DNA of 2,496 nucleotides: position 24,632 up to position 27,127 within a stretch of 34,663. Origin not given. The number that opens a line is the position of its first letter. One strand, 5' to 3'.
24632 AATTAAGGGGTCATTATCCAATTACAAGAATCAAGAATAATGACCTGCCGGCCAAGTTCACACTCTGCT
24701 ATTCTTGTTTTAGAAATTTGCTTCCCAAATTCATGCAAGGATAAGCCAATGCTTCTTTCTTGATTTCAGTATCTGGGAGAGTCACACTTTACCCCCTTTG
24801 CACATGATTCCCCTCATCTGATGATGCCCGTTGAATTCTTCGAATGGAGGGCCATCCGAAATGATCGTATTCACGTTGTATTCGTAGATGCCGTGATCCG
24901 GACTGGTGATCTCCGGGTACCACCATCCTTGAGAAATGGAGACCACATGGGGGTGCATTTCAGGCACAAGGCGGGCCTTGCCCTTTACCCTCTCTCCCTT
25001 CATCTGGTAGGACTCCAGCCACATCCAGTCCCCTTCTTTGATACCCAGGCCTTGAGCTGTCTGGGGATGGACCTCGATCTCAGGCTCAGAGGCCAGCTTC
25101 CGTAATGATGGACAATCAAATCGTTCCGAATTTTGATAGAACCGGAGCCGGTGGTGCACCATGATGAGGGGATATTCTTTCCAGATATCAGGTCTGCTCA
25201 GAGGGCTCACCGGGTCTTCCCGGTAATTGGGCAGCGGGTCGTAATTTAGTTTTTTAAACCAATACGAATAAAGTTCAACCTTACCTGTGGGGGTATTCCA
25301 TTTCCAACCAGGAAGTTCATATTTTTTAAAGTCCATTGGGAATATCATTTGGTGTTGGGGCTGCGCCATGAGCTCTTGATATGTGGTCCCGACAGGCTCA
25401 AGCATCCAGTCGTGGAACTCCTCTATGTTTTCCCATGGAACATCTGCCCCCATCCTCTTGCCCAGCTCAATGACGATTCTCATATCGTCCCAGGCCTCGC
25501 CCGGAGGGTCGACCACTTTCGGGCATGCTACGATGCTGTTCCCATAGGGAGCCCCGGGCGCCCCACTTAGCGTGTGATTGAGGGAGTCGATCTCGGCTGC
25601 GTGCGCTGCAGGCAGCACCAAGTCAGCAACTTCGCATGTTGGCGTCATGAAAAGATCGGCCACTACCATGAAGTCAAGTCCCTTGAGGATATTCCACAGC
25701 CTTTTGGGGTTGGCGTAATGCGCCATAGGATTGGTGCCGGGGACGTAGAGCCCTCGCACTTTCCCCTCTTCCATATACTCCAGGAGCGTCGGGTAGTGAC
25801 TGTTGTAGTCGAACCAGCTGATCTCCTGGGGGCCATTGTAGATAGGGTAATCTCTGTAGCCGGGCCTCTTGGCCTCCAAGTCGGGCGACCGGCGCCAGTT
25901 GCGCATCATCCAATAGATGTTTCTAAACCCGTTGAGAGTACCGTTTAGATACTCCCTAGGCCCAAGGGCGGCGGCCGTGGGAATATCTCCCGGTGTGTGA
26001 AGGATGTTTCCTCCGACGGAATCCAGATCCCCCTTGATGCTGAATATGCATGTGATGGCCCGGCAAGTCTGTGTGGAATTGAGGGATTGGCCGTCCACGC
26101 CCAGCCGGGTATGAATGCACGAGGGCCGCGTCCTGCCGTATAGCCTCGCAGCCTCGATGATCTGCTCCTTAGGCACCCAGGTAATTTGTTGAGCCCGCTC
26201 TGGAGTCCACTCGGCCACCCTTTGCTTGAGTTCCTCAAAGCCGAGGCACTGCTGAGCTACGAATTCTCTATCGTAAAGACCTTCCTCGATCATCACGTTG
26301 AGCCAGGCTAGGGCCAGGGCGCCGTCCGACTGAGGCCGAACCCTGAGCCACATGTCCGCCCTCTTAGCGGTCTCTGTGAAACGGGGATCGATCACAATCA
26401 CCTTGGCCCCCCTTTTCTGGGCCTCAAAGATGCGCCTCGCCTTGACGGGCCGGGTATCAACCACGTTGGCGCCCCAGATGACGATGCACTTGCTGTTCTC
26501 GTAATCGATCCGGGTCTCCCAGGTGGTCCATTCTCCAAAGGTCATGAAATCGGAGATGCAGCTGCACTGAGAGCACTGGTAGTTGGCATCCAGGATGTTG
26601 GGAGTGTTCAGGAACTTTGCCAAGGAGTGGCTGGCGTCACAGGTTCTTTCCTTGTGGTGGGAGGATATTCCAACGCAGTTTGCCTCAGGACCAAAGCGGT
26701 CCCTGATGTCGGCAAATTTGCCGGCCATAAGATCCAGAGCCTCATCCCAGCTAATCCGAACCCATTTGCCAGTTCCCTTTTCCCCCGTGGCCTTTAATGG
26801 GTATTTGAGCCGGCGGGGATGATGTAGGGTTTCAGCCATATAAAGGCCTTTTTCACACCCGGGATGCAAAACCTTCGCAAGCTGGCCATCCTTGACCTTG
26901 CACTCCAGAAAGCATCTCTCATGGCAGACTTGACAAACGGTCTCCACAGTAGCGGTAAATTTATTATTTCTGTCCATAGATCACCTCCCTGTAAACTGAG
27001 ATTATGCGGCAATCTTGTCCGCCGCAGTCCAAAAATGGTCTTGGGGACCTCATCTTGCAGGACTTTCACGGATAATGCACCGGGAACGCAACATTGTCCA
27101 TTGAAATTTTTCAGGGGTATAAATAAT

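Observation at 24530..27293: Stand-alone acetylene-hydratase-like Mo/W enzyme in a lower-GC pocket, with His replacing the catalytic Asp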

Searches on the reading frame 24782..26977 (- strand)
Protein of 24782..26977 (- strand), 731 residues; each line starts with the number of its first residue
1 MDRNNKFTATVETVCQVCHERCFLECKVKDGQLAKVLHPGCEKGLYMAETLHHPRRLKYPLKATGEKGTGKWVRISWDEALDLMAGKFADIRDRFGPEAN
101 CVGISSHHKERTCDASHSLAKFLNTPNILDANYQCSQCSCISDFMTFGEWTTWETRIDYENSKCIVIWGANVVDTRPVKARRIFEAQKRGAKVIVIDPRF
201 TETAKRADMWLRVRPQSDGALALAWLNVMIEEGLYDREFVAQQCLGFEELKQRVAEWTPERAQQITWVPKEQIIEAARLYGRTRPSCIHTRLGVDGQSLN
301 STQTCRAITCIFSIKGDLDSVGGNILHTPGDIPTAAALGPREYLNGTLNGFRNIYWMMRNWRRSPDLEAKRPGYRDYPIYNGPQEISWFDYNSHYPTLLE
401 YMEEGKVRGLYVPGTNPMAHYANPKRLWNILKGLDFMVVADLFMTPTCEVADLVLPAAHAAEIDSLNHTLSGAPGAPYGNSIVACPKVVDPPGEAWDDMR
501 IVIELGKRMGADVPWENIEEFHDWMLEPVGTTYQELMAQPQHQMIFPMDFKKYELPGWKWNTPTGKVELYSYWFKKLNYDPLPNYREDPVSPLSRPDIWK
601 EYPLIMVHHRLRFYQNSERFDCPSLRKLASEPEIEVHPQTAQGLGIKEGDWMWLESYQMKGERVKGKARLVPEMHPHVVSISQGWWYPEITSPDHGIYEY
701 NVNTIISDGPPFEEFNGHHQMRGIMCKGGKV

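Call 3: search_protein_families(library=pfam, proteins=[window:24782-26977:-], max_evalue=0.01)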
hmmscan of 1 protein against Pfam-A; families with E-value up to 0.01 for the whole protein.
window:24782-26977:- (731 aa): 2 families
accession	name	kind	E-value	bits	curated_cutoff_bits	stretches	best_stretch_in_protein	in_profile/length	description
PF00384.28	Molybdopterin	-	4e-43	148.2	24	1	56-508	1-353/353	Molybdopterin oxidoreductase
PF01568.27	Molydop_binding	-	7.9e-12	45.6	26.8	1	620-708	17-95/110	Molydopterin dinucleotide binding domain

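Call 4: search_protein_families(library=ncbifam, proteins=[window:24782-26977:-], max_evalue=0.01)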
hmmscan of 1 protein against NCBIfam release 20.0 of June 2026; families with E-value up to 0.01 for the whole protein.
window:24782-26977:- (731 aa): 27 families (the best 25 are shown)
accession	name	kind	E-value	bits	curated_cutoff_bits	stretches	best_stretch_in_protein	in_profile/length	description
TIGR01591.1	Fdh-alpha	equivalog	4.5e-90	302.6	666.25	1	13-689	1-647/672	formate dehydrogenase subunit alpha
NF012032.0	PRK15488.1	equivalog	3.6e-72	243.5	694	3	8-323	41-360/759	thiosulfate reductase PhsA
TIGR02166.1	dmsA_ynfE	subfamily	7.6e-66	222.7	777.7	3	40-249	88-304/794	DMSO/selenate family reductase complex A subunit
TIGR03479.1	DMSO_red_II_alp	subfamily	1.7e-60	205.1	984.75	2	40-243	104-306/913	molybdopterin-dependent oxidoreductase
NF047855.1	AssmNtatRedNasC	equivalog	7.9e-56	189.7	1100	2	41-318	62-336/708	assimilatory nitrate reductase catalytic subunit NasC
TIGR00509.1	bisC_fam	subfamily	1.2e-49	169.3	1017.55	2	63-541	62-538/772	molybdopterin guanine dinucleotide-containing S/N-oxide reductase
NF041885.1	selenate_YnfE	exception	2.9e-45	154.4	1675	2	41-324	93-404/805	selenate/tellurate reductase subunit YnfE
NF011566.1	PRK14990.1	exception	1.8e-44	152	1600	2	40-375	103-466/814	dimethylsulfoxide reductase subunit A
NF041884.1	selenate_YnfF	exception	3.8e-44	150.8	1650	2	40-329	89-402/798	selenate/tellurate reductase subunit YnfF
TIGR01553.1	formate-DH-alph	equivalog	9.4e-33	113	814.2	2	41-242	91-302/1009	formate dehydrogenase-N subunit alpha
NF041323.1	Nitr_red_NasA_Halo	equivalog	9.5e-31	107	1000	2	69-321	60-308/673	assimilatory nitrate reductase NasA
NF011682.0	PRK15102.1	equivalog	3.5e-30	104.8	909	2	63-286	111-360/829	trimethylamine-N-oxide reductase TorA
TIGR02164.1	torA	equivalog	4.1e-29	101.3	1465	2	62-284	106-354/824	trimethylamine-N-oxide reductase TorA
NF042978.1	EthbenzDh_ebdA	equivalog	2.1e-26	92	2000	1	39-243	125-328/977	ethylbenzene dehydrogenase subunit alpha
NF041783.2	mnquin_red_QrcB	equivalog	7.8e-26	90.4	440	2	48-308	99-352/695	menaquinone reductase molybdopterin-binding-like subunit QrcB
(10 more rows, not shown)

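Call 5: search_solved_structures(query=window:24782-26977:-, max_evalue=0.001, show_alignments=3)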
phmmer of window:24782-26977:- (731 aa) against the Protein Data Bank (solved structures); distinct sequences matched with E-value up to 0.001: 65 (the best 60 are shown).
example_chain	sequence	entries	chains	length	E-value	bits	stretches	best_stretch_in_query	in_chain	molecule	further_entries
2e7z_A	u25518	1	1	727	2.7e-83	283.5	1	13-695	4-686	Acetylene hydratase Ahy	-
9t1s_L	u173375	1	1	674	1.7e-59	204.8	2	11-320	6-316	formate dehydrogenase (coenzyme F420)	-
7qv7_S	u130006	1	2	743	6.4e-57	196.3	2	11-330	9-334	Hydrogen dependent carbon dioxide reductase subunit FdhF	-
7bkb_D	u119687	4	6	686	1.3e-56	195.3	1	2-681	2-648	Formate dehydrogenase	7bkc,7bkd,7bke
2vpw_A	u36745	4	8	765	5.7e-54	186.6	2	40-288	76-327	THIOSULFATE REDUCTASE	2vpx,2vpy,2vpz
1aa6_A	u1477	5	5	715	3.5e-50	174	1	11-687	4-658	FORMATE DEHYDROGENASE H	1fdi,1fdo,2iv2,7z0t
9vap_A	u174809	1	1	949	1.3e-44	155.7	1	7-326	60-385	Formate dehydrogenase molybdopterin-binding subunit FdhA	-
7vw6_A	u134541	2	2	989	9.7e-42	146.1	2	11-324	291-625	Formate dehydrogenase | Tungsten-containing formate dehydrogenase alpha subunit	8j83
7e5z_A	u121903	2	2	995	9.9e-42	146.1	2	11-324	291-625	Formate dehydrogenase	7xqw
5e7o_A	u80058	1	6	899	2e-38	135.1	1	39-243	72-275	DMSO reductase family type II enzyme, molybdopterin subunit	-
4ydd_A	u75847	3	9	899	2.4e-38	134.9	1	39-243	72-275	DMSO reductase family type II enzyme, molybdopterin subunit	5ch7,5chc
7l5i_A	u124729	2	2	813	6.3e-36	126.9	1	64-688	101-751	Trimethylamine-N-oxide reductase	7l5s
8rqz_C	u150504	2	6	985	2.2e-35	125.1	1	12-571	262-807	Probable oxidoreductase YjgC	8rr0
9gzq_A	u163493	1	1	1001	2.2e-35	125.1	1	12-571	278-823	Probable oxidoreductase YjgC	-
2jim_A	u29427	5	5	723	8.9e-35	123.1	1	8-655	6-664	PERIPLASMIC NITRATE REDUCTASE | PROTEIN (PERIPLASMIC NITRATE REDUCTASE)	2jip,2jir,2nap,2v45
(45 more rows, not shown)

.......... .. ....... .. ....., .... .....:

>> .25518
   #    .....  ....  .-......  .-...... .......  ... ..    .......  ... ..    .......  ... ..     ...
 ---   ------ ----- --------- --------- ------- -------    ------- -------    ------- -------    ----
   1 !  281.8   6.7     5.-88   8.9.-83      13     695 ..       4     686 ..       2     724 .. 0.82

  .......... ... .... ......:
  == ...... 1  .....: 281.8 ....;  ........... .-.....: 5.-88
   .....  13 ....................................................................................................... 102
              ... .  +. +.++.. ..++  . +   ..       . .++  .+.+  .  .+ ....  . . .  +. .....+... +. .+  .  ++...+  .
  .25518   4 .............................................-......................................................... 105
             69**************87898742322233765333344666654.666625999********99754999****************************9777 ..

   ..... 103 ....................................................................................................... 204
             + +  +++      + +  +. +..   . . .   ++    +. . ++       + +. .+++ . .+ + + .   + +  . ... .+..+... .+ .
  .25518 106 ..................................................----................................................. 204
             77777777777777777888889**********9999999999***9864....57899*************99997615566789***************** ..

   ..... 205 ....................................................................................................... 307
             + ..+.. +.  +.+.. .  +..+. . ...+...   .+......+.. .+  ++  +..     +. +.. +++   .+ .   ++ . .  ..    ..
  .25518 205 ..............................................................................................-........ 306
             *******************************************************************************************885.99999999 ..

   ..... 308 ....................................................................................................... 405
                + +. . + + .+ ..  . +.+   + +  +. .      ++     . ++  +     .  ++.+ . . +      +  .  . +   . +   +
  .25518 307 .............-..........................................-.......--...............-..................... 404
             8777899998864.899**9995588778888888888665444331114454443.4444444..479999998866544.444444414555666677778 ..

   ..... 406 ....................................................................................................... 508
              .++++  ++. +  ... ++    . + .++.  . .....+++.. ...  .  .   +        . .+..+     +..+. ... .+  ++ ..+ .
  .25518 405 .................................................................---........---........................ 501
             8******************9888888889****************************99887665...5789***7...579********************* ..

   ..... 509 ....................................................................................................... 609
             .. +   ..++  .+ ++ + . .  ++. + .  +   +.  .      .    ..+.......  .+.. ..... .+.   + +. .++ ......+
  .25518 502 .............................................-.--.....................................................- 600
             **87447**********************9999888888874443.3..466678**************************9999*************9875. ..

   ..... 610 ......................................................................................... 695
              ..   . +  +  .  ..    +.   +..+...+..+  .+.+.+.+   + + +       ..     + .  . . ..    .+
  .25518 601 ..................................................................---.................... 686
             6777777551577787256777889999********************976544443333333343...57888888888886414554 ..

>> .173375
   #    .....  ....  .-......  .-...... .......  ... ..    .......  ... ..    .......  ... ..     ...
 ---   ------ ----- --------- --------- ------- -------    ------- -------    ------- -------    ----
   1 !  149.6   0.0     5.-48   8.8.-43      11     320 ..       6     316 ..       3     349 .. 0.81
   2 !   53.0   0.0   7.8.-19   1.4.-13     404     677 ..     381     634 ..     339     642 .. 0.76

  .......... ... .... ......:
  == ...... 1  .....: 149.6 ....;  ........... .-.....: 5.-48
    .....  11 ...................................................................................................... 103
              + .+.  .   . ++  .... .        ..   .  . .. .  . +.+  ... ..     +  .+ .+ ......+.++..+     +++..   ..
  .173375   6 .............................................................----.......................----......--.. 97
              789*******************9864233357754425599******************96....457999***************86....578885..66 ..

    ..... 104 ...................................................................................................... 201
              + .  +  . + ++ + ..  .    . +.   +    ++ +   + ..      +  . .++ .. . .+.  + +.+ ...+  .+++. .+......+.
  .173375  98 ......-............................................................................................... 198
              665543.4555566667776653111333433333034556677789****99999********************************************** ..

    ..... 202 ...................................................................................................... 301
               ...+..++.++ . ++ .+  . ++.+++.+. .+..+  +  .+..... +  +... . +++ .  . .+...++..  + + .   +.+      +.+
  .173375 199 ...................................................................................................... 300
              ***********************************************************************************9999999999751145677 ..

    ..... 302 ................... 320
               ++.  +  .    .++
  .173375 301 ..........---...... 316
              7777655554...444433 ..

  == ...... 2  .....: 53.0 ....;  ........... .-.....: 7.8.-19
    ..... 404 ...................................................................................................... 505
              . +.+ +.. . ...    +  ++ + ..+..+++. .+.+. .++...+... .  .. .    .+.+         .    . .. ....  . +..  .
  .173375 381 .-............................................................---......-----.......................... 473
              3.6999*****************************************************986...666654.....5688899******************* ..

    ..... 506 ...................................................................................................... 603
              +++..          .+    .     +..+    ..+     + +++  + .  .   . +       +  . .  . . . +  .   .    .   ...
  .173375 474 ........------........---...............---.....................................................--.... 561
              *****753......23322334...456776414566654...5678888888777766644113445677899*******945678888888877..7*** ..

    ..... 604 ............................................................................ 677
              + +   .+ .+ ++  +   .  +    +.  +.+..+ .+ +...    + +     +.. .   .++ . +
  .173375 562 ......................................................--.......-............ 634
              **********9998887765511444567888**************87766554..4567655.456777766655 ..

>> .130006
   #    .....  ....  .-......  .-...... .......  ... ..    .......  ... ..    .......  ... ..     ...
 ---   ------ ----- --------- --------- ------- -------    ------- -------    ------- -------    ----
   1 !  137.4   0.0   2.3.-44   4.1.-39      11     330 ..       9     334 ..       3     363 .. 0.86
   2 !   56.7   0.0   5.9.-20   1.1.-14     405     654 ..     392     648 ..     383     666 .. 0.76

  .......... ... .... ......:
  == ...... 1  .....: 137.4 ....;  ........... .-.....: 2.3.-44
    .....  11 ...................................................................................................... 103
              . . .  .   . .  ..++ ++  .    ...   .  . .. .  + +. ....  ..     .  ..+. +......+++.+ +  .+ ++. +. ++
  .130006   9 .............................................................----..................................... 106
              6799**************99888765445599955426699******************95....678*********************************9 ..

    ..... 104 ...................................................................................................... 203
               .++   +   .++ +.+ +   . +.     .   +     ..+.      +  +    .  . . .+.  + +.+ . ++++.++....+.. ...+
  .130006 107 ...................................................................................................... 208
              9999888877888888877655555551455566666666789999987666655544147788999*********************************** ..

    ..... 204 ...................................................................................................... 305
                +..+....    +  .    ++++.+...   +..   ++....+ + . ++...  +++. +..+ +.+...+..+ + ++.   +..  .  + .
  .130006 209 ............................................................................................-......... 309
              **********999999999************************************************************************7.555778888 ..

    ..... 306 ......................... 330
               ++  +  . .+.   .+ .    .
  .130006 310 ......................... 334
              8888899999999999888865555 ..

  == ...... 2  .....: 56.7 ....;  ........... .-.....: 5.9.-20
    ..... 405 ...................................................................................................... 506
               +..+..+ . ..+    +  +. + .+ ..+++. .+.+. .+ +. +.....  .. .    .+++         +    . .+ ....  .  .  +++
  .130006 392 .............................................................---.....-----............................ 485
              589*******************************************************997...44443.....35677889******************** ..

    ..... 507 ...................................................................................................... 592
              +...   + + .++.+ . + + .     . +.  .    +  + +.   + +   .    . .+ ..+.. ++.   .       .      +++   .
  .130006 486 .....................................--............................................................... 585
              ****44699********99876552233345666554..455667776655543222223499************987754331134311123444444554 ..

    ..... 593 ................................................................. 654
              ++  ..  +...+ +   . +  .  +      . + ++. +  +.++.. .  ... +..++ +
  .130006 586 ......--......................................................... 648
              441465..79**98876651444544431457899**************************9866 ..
